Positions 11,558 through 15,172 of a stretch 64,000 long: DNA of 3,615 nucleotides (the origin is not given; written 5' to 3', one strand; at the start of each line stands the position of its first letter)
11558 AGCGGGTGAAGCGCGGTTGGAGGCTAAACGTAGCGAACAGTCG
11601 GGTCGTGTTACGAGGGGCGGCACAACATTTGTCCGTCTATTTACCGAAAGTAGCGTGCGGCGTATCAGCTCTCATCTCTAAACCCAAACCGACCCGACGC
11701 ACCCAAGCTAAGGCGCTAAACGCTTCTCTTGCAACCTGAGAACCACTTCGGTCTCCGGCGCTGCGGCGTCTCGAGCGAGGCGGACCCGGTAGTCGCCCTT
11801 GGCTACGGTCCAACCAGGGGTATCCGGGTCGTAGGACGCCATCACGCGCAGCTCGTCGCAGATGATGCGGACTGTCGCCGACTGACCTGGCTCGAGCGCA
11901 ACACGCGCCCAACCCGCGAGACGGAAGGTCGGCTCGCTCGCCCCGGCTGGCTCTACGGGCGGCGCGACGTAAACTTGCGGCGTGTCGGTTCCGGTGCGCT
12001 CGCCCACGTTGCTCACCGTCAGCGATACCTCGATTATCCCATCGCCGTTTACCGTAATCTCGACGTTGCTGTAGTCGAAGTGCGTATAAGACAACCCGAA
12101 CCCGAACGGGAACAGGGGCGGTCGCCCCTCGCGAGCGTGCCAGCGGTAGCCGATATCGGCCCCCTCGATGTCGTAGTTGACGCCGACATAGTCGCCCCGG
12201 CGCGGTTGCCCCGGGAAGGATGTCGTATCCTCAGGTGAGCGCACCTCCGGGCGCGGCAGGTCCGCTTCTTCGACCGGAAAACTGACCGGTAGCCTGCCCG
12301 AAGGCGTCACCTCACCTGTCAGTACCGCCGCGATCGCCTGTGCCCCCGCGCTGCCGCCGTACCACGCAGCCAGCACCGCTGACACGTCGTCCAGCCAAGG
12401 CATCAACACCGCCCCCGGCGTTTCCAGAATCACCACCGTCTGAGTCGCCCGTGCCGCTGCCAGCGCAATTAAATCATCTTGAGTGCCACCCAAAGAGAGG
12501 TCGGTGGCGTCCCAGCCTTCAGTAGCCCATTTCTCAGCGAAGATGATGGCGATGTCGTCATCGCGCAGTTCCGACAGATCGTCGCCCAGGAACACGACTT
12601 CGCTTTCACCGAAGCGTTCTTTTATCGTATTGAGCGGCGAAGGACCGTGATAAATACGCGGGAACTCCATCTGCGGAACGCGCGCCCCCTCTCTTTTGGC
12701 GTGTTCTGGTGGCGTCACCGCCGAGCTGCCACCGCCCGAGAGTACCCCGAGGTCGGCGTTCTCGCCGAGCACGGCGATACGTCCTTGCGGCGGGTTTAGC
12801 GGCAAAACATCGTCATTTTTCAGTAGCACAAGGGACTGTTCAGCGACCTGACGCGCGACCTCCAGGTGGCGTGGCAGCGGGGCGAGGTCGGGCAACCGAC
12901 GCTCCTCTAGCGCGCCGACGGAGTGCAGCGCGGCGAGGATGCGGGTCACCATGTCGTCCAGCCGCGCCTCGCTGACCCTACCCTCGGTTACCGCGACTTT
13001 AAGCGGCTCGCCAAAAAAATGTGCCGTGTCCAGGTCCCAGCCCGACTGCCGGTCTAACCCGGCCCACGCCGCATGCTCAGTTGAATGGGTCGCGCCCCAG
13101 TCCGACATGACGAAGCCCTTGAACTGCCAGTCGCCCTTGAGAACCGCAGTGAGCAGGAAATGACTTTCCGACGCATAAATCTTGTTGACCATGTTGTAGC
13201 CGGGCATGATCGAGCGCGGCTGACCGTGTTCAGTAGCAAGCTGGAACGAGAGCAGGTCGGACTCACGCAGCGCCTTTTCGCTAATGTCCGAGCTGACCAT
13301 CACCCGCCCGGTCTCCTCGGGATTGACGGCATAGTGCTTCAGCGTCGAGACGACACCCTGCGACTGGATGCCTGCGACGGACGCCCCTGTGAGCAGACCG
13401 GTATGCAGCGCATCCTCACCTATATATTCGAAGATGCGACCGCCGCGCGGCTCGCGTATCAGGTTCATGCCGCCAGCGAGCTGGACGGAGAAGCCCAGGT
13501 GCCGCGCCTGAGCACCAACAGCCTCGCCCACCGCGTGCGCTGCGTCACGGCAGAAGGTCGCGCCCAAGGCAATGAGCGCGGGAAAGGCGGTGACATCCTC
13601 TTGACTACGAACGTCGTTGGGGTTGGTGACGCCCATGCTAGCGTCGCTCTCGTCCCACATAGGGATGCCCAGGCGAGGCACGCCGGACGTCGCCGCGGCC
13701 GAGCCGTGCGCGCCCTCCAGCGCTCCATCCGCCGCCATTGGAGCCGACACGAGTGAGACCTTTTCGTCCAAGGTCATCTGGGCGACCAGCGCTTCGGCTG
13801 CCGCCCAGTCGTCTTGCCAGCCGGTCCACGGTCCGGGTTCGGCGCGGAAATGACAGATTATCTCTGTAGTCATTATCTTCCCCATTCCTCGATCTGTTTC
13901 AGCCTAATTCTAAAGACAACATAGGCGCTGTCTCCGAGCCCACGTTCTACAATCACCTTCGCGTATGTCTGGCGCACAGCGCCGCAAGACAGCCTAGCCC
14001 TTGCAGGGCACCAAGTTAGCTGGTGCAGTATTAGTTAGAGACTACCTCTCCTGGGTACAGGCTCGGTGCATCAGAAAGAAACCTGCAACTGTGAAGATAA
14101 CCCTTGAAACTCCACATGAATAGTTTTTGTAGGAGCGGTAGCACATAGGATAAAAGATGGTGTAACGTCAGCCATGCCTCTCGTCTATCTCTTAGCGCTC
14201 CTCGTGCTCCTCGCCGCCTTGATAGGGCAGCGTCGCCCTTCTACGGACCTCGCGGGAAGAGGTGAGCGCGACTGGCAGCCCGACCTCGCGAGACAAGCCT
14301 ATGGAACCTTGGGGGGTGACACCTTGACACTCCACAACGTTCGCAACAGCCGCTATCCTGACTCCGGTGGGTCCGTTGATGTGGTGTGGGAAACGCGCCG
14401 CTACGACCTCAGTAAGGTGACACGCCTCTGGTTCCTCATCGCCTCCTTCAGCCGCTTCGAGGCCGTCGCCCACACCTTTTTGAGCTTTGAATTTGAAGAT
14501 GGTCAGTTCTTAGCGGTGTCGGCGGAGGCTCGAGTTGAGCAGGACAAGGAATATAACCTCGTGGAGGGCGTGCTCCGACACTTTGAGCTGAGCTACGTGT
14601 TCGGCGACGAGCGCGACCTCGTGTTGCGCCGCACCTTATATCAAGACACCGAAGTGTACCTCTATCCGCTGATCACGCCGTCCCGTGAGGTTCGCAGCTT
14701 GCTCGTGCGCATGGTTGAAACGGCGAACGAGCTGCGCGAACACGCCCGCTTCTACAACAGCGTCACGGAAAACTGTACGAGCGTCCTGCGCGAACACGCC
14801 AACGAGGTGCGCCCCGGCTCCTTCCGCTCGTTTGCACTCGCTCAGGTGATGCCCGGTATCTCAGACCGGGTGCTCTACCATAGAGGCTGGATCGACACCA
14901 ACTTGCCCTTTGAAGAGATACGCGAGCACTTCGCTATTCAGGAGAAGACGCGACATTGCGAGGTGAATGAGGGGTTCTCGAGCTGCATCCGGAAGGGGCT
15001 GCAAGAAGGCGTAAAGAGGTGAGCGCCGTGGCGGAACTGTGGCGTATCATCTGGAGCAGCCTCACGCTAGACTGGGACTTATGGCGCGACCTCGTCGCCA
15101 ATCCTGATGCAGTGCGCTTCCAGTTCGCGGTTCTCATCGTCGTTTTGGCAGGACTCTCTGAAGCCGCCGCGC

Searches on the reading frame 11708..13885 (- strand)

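Call 33: search_protein_families(library=pfam, proteins=[L066:2740-3999:+], max_evalue=0.05)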
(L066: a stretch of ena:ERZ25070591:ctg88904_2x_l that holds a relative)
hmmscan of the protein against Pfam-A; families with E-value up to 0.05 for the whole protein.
L066:2740-3999:+ (419 aa): 2 families
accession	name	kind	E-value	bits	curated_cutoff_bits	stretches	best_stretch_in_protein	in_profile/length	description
PF08239.17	SH3_3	-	0.00031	21.3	27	1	350-398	4-43/54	Bacterial SH3 domain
PF25819.1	Nal1_C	-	0.00051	19.7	26.1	1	235-315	148-230/268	Nal1 C-terminal domain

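Call 68: search_protein_families(library=pfam, proteins=[window:11708-13885:-], max_evalue=0.001)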
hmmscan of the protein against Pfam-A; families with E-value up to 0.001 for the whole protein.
window:11708-13885:- (725 aa): 3 families
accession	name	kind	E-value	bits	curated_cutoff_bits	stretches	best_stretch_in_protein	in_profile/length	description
PF01915.27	Glyco_hydro_3_C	-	2.5e-46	158.6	31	1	352-600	1-200/200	Glycosyl hydrolase family 3 C-terminal domain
PF00933.27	Glyco_hydro_3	-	4.1e-29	102.5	27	1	70-318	59-315/316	Glycosyl hydrolase family 3 N terminal domain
PF14310.12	Fn3-like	-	3.7e-14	53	25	1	635-705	2-69/71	Fibronectin type III-like domain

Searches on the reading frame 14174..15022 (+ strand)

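Call 15: search_protein_families(library=ncbifam, proteins=[window:14174-15022:+], max_evalue=0.00001)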
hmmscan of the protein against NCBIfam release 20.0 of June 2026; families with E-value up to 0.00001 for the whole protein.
window:14174-15022:+ (282 aa): 0 families

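Call 68: search_protein_families(library=pfam, proteins=[window:14174-15022:+], max_evalue=0.001)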
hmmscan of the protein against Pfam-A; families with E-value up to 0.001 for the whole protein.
window:14174-15022:+ (282 aa): 1 family
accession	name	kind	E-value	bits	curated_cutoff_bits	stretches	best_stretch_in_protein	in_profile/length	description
PF13387.12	Lnb_N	-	1.1e-33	116.7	22.2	1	72-215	5-154/175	Lnb N-terminal periplasmic domain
